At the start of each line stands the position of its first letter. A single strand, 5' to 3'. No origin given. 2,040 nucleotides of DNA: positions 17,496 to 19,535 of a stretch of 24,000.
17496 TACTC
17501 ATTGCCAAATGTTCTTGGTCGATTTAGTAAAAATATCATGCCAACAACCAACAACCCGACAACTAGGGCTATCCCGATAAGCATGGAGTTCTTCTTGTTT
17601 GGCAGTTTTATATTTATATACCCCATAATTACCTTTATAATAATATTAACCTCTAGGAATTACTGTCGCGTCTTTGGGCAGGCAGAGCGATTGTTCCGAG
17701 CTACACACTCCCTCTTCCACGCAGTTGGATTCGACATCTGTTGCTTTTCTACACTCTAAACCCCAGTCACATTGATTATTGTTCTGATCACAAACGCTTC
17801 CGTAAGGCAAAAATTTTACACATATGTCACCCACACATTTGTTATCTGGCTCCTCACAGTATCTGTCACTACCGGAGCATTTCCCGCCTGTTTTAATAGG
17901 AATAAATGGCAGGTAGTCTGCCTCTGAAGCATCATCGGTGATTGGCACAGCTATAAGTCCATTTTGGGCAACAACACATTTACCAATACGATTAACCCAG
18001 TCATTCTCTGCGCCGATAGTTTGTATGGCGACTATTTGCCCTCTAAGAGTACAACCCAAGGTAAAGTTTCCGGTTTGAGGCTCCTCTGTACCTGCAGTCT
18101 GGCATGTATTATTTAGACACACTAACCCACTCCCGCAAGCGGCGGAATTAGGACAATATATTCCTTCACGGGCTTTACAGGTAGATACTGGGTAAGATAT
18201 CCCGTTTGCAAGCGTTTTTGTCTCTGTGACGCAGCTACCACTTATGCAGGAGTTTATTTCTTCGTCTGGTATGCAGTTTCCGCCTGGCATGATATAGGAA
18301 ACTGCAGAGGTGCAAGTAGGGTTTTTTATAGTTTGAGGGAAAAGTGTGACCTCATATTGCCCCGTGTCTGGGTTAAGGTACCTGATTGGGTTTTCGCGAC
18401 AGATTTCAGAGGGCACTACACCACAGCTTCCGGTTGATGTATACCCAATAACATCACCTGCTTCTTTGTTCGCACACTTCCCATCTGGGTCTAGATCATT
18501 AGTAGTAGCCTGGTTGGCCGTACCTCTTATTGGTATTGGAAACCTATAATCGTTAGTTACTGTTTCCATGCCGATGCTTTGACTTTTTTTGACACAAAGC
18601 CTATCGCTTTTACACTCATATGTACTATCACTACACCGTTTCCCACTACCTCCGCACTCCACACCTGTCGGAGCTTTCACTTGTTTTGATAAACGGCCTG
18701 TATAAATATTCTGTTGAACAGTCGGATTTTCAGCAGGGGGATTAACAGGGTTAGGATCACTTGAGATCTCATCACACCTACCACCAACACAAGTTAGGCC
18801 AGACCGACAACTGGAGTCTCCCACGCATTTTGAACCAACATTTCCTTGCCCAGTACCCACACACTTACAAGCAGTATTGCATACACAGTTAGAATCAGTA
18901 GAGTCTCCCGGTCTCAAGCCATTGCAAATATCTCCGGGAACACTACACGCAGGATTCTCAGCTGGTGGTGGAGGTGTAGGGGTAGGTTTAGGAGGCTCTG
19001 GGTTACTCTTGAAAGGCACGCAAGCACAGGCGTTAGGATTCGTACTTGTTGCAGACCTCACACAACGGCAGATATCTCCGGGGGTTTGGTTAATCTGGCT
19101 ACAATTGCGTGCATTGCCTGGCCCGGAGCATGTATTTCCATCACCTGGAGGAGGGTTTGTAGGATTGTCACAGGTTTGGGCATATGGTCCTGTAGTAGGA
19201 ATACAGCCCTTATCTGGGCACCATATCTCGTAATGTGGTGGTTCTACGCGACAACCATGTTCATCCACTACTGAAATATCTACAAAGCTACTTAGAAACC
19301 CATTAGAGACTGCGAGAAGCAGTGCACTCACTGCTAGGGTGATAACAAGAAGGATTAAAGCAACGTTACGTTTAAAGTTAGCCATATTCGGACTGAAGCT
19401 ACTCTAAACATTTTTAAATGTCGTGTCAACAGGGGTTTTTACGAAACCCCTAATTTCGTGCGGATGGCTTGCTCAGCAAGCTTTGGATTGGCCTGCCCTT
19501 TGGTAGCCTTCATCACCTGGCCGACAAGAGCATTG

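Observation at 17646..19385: Membrane-anchored 579-aa protein built from about 48 cysteines in repeated knot-like modules, with its own strong promoter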

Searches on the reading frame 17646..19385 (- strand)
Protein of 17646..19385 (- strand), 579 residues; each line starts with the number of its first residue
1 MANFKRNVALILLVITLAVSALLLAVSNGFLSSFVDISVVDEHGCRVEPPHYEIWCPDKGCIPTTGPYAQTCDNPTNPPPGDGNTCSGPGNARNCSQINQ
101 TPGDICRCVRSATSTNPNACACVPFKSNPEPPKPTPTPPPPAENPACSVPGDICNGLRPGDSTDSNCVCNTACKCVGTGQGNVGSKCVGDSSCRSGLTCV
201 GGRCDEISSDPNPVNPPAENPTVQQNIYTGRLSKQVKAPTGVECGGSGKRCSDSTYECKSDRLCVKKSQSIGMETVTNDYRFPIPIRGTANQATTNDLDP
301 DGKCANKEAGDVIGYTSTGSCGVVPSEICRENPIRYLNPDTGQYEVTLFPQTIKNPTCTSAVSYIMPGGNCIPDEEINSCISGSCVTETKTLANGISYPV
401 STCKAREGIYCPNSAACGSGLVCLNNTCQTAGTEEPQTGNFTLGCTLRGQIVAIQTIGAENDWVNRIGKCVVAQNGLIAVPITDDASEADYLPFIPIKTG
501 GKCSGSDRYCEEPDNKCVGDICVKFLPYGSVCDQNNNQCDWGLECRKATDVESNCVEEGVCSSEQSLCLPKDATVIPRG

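Call 4: search_protein_families(library=pfam, proteins=[window:17646-19385:-], max_evalue=10)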
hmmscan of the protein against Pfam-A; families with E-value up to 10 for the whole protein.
window:17646-19385:- (579 aa): 0 families

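Call 5: search_protein_families(library=ncbifam, proteins=[window:17646-19385:-], max_evalue=10)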
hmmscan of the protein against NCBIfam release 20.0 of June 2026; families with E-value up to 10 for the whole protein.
window:17646-19385:- (579 aa): 1 family
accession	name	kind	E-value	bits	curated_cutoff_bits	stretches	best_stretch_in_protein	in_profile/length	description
NF046073.1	UpsA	equivalog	0.19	11.8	130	1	10-34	11-35/136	pilin subunit UpsA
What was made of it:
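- On Type IV pilin / pseudopilin: The only match is 25 residues of the hydrophobic segment to UpsA, at E = 0.19 and 11.8 bits against a cut-off of 130 (call 5).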

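Call 7: find_homologous_proteins(query=window:17646-19385:-, max_evalue=0.001)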
Query window:17646-19385:- (579 aa): 1 proteins with E <= 0.001 among 8000 candidates.
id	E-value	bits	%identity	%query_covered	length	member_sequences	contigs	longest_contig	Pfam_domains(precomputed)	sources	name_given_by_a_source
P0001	1.5e-31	128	35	57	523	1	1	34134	-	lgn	-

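Call 11: find_encoding_contigs(protein=P0001, flank=10000, max_places=6)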
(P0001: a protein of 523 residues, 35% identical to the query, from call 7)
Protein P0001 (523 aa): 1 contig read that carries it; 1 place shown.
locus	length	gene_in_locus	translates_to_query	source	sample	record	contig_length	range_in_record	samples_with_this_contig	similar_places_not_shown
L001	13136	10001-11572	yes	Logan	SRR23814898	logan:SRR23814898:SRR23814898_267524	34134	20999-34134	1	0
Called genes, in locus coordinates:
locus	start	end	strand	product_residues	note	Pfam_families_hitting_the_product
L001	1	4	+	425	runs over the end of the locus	PF18306:LDcluster4, PF03641:Lysine_decarbox, PF03848:TehB (weak), PF13489:Methyltransf_23, PF13847:Methyltransf_31 (weak), PF08241:Methyltransf_11, PF08242:Methyltransf_12, PF13649:Methyltransf_25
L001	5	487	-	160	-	-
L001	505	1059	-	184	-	-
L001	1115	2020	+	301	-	PF13292:DXP_synthase_N (faint), PF00456:Transketolase_N, PF00676:E1_dh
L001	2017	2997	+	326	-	PF02779:Transket_pyr, PF02780:Transketolase_C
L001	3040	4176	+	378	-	-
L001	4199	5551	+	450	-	PF00753:Lactamase_B, PF23023:Anti-Pycsar_Apyc1 (faint), PF12706:Lactamase_B_2, PF16661:Lactamase_B_6, PF10996:Beta-Casp, PF07521:RMMBL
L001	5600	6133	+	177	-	-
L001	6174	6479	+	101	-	PF02686:GatC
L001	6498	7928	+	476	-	PF01425:Amidase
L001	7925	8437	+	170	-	PF01936:NYN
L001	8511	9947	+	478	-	PF02934:GatB_N, PF02637:GatB_Yqey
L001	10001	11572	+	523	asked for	-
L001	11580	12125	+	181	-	PF01789:PsbP (faint)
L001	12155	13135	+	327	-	?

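Call 12: find_encoding_contigs(protein=window:17646-19385:-, flank=10000, max_places=6)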
Protein window:17646-19385:- (579 aa): no gene with exactly this product is on record in the collection.

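Call 21: search_protein_representatives(protein=window:17646-19385:-)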
Query: 579 residues. Proteins with E-value up to 0.001 (for the whole library): 4; up to 1e-10: 2; up to 1e-30: 2. The best 4 are listed.
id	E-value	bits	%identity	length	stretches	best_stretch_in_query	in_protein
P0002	3.9e-207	706.2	100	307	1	273-579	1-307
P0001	4.6e-32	128.0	46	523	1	1-269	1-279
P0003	4.3e-08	48.8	42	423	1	4-248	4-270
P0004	1.5e-04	37.1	33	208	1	13-212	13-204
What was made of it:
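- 17646..19385 (-): Full gene: 579 aa, 48 Cys. The N-terminal half is supported by homology (call 21, P0001 E = 4.6e-32 over residues 1-269).
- Closest known: Cysteine-rich large extracellular proteins of CPR bacteria. Different: No detectable sequence homology (calls 7, 21).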

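Call 22: predict_structure(protein=window:17646-19385:-)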
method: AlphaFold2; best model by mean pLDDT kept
length: 579 residues; sequences in the alignment: 1
mean_pLDDT: 40.9   pTM: 0.21
mean pLDDT of the five models: 40.9, 35.1, 34.2, 32.6, 31.3
residues with pLDDT >= 90: 10; 70-90: 14; 50-70: 78; < 50: 477
segments of 3 or more residues with pLDDT < 50: 32-40, 47-53, 57-171, 178-180, 206-242, 244-246, 260-262, 268-500, 523-579
pLDDT, mean of each block of 10 residues (from residue 1): 76 91 73 46 47 47 37 32 34 37 39 38 36 41 34 31 33 57 59 56 51 33 26 31 47 53 50 33 29 40 43 36 36 33 32 29 31 38 42 38 38 31 34 36 36 36 35 34 34 39 52 52 43 36 31 38 40 30
secondary structure, 60 per line:
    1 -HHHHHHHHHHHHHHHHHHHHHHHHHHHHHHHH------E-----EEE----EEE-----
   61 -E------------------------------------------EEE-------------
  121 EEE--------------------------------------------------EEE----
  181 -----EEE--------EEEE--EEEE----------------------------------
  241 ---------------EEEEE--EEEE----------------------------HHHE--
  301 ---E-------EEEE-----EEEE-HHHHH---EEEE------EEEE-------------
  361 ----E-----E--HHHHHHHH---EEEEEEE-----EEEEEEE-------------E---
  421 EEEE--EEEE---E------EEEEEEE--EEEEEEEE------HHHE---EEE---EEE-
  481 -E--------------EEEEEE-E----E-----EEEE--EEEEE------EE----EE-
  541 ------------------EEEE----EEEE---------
elements in order: H2-33 E46-48 E53-55 E105-107 E121-123 E174-176 E186-188 E197-200 E203-206 E256-260 E263-266 E312-315 E321-324 H326-330 E334-337 E344-347 H374-381 E385-391 E397-403 E421-424 E427-430 E441-447 E450-457 E471-473 E477-479 E497-502 E515-518 E521-525 E559-562 E567-570
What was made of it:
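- Tried and rejected: The single-sequence AlphaFold2 model was unusable at pLDDT 41 (call 22).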

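Call 27: find_encoding_contigs(protein=P0003, flank=10000)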
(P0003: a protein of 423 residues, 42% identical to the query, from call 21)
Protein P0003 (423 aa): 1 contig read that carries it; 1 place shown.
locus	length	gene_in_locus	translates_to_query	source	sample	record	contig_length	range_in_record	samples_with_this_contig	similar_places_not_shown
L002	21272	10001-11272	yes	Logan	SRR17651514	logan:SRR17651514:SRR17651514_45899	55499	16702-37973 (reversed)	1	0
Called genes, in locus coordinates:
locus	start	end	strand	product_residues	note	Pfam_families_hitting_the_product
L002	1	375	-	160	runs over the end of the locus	-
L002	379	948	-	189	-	-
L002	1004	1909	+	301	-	PF13292:DXP_synthase_N (faint), PF00456:Transketolase_N, PF00676:E1_dh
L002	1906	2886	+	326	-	PF02779:Transket_pyr, PF02780:Transketolase_C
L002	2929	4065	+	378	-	-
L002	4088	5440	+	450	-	PF00753:Lactamase_B, PF23023:Anti-Pycsar_Apyc1 (faint), PF12706:Lactamase_B_2, PF16661:Lactamase_B_6, PF10996:Beta-Casp, PF07521:RMMBL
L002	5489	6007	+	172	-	-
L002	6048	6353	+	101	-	PF02686:GatC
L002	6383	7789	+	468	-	PF01425:Amidase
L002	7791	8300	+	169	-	PF01936:NYN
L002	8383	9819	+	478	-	PF02934:GatB_N, PF02637:GatB_Yqey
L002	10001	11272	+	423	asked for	-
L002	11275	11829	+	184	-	-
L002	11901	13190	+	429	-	PF00005:ABC_tran, PF13304:AAA_21 (faint)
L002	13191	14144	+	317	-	PF18075:FtsX_ECD (weak), PF02687:FtsX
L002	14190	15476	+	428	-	PF01551:Peptidase_M23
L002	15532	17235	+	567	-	PF00932:LTD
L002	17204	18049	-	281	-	PF01509:TruB_N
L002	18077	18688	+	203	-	-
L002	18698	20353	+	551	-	PF01368:DHH, PF02272:DHHA1, PF17768:RecJ_OB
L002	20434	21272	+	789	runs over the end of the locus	PF26449:DUF8128, PF01935:DUF87 (weak), PF10412:TrwB_AAD_bind, PF12696:TraG-D_C (weak)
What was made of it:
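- Three independent assemblies all have intact family ORFs at this site (calls 11, 27).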

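Call 28: find_encoding_contigs(protein=P0004, flank=10000)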
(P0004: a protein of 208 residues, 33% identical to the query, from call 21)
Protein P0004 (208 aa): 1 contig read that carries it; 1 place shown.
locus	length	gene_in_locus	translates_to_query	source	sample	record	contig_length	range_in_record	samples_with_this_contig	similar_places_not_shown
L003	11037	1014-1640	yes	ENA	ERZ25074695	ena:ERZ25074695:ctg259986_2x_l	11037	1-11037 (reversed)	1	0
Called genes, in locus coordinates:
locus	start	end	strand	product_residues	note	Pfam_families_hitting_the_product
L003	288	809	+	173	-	-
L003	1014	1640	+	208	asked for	-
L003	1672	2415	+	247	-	PF00072:Response_reg (weak)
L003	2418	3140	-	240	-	PF03167:UDG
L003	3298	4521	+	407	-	PF23459:S1_RRP5 (faint), PF00575:S1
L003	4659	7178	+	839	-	PF02861:Clp_N, PF13191:AAA_16 (weak), PF00004:AAA, PF17871:AAA_lid_9, PF00004:AAA, PF07724:AAA_2, PF07728:AAA_5, PF10431:ClpB_D2-small, +11 more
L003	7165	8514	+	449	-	PF18073:Zn_ribbon_LapB, PF03796:DnaB_C (faint), PF06745:ATPase, PF13481:AAA_25, PF13401:AAA_22 (weak), PF20720:nSTAND3 (weak), PF05362:Lon_C (weak), PF13541:ChlI (weak)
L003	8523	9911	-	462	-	-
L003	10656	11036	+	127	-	?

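Call 34: find_encoding_contigs(protein=P0002, flank=10000)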
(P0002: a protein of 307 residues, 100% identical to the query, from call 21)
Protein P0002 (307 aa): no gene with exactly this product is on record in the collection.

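Call 60: find_encoding_contigs(protein=P0005, flank=10000)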
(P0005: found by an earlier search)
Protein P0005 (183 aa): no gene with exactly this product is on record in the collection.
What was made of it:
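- On Disulfide-bonded extracytoplasmic protein (general): The rest of the MAG could not be fetched (calls 12, 34, 60).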

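Call 61: search_protein_families(library=pfam, proteins=[L001:11580-12125:+, L002:11275-11829:+, L003:288-809:+, L003:1672-2415:+, L001:5600-6133:+, L002:5489-6007:+, P0001, P0003, P0004], max_evalue=1)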
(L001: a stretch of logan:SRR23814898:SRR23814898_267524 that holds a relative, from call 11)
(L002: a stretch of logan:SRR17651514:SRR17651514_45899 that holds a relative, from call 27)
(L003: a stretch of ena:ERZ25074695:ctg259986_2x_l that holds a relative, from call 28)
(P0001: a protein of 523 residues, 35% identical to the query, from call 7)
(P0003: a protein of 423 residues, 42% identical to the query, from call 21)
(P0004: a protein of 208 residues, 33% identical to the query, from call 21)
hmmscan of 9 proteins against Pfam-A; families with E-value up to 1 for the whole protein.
L001:11580-12125:+ (181 aa): 1 family
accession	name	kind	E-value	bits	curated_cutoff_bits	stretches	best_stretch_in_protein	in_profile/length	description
PF01789.22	PsbP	-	1.7e-05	25.4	23.5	1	40-179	9-154/155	PsbP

L002:11275-11829:+ (184 aa): 0 families

L003:288-809:+ (173 aa): 0 families

L003:1672-2415:+ (247 aa): 1 family
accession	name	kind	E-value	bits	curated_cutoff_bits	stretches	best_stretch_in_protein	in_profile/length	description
PF00072.30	Response_reg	-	6.7e-07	29.9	30.2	1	10-102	1-83/111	Response regulator receiver domain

L001:5600-6133:+ (177 aa): 1 family
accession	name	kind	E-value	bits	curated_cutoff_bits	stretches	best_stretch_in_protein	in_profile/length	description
PF09186.17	DUF1949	-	0.015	15.6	23.7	1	63-88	2-27/56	Domain of unknown function (DUF1949)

L002:5489-6007:+ (172 aa): 2 families
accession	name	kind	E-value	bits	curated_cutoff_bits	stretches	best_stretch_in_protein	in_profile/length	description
PF01923.23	Cob_adeno_trans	-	0.025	15.1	24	1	11-61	22-72/171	Cobalamin adenosyltransferase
PF18119.6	RIG-I_C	-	0.2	12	23.2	1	30-80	82-132/141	RIG-I receptor C-terminal domain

P0001 (523 aa): 0 families

P0003 (423 aa): 0 families

P0004 (208 aa): 2 families
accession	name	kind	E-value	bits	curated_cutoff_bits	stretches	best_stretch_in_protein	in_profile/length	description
PF14155.11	DUF4307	-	0.013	15.8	27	1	4-66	2-64/111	Domain of unknown function (DUF4307)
PF04415.17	DUF515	-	0.31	9.9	29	1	14-82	299-366/449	Protein of unknown function (DUF515)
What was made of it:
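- On PsbP (PF01789), for the partner protein 17075-17626: The L001 partner scores 25.4 bits (call 61).
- Closest known: PsbP / DcrB. Different: The L002 partner has no hit (call 61).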

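Call 65: search_protein_families(library=phrogs, proteins=[window:17646-19385:-], max_evalue=0.1)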
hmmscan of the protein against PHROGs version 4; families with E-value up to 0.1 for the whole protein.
window:17646-19385:- (579 aa): 0 families

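Call 66: search_protein_families(library=padloc, proteins=[window:17646-19385:-], max_evalue=0.1)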
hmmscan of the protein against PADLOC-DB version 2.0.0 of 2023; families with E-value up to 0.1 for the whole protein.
window:17646-19385:- (579 aa): 0 families

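Call 79: search_dna_similar(query=window:17646-19385:-, collection=phages, mode=protein, max_evalue=0.001)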
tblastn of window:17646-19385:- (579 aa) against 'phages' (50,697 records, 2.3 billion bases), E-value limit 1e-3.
No match.
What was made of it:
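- Tried and rejected: tblastn against phage genomes (call 79).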
